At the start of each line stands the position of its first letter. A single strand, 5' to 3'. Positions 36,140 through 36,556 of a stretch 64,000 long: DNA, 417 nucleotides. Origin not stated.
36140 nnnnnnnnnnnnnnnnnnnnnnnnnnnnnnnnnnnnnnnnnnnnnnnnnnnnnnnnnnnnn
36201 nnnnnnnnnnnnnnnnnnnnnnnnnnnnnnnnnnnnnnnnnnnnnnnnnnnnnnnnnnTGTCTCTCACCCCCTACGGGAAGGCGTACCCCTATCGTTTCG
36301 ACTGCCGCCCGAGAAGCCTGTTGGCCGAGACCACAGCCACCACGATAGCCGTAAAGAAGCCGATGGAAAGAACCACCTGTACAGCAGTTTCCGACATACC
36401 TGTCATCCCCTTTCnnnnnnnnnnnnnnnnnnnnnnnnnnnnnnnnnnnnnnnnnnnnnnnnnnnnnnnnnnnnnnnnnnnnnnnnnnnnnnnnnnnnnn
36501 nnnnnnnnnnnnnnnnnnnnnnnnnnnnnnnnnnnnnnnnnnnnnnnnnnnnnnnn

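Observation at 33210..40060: Seven-gene amide/ureido-amine catabolic operon with two CN-hydrolases and a hidden micro-ORF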

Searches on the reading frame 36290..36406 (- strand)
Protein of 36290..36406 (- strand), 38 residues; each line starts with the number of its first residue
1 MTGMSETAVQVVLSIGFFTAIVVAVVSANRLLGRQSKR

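Call 5: search_protein_families(library=pfam, proteins=[window:36290-36406:-], max_evalue=0.01)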
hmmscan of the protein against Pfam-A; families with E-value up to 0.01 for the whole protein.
window:36290-36406:- (38 aa): 0 families

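Call 6: search_protein_families(library=ncbifam, proteins=[window:36290-36406:-], max_evalue=0.01)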
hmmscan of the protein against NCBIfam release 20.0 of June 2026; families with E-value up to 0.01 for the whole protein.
window:36290-36406:- (38 aa): 0 families

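Call 23: search_protein_families(library=pfam, proteins=[window:36290-36406:-], max_evalue=10)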
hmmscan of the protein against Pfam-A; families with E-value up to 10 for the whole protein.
window:36290-36406:- (38 aa): 0 families

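Call 45: search_protein_representatives(protein=window:36290-36406:-)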
Query: 38 residues. Proteins with E-value up to 0.001 (for the whole library): 2; up to 1e-10: 0; up to 1e-30: 0. The best 2 are listed.
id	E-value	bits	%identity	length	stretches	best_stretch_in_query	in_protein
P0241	6.6e-08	46.4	32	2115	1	12-36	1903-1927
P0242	1.4e-05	39.5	66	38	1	4-38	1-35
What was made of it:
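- Only one clear orthologue exists among 1.84 billion representatives (call 45).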

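Call 91: list_cluster_members(proteins=[window:36290-36406:-, window:36290-36397:-, L095:2853-2966:+, window:39504-39728:-, L095:1113-1340:+])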
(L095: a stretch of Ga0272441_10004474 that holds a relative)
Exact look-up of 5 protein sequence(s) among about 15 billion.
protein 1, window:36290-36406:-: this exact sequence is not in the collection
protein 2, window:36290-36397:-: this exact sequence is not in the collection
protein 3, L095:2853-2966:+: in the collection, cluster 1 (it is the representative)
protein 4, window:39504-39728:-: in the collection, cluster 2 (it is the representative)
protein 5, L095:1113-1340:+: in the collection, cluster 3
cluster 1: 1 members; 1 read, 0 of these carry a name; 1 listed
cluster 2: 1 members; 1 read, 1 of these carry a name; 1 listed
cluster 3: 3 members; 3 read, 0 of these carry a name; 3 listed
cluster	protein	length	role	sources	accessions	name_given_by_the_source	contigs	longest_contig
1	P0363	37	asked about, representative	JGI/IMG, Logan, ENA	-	-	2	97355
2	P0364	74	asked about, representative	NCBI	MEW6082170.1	MAG: hypothetical protein AB1576_10420 [Bacillota bacterium]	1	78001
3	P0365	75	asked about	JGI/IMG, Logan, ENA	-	-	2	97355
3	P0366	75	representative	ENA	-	-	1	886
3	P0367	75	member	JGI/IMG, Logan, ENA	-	-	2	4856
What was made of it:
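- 36290..36397 (-): 35-aa single-transmembrane micro-protein, unannotated. Not in the 15-billion-protein collection (call 91).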

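Call 92: find_encoding_contigs(protein=P0363, flank=10000, max_places=3)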
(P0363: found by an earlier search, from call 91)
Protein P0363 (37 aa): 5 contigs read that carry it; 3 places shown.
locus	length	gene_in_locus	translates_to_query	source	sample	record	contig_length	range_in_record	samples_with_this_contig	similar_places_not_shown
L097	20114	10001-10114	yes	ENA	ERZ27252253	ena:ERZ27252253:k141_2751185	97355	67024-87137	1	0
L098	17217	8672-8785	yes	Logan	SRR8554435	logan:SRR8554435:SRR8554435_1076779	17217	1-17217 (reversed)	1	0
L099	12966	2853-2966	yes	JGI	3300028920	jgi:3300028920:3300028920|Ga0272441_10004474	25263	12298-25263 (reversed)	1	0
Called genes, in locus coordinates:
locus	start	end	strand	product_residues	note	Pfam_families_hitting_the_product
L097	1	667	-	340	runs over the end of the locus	PF01734:Patatin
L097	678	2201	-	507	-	PF04055:Radical_SAM, PF13186:SPASM (faint)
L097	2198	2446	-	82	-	-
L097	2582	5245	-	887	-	PF13191:AAA_16 (weak), PF25873:WHD_MalT, PF07719:TPR_2 (faint), PF13428:TPR_14 (faint), PF13181:TPR_8 (faint), PF17874:TPR_MalT, PF13424:TPR_12 (weak), PF00196:GerE, +1 more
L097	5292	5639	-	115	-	-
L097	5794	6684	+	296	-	PF00892:EamA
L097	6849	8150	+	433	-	PF00202:Aminotran_3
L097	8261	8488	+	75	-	PF11755:DUF3311 (weak)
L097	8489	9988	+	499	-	PF00474:SSF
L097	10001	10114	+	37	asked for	-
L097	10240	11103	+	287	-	PF00795:CN_hydrolase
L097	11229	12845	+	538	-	PF07969:Amidohydro_3, PF01979:Amidohydro_1 (weak)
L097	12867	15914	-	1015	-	PF25873:WHD_MalT, PF03704:BTAD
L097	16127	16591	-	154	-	-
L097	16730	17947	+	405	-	PF03435:Sacchrp_dh_NADP, PF16653:Sacchrp_dh_C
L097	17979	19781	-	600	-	PF02730:AFOR_N, PF01314:AFOR_C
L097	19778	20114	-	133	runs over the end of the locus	PF12838:Fer4_7 (weak), PF13183:Fer4_8 (weak), PF13187:Fer4_9, PF00037:Fer4 (weak), PF25160:LdpA_Fe-S-bd (weak), PF13187:Fer4_9, PF00037:Fer4, PF14697:Fer4_21, +9 more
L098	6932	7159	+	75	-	PF11755:DUF3311 (weak)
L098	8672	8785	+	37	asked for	-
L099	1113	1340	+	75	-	PF11755:DUF3311 (weak)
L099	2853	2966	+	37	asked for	-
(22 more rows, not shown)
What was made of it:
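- On DUF3311 (PF11755): The L097 orthologue has a 'weak' precomputed hit (call 92).
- The L097-type cluster has AFOR and a saccharopine-dehydrogenase-fold gene nearby (call 92).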
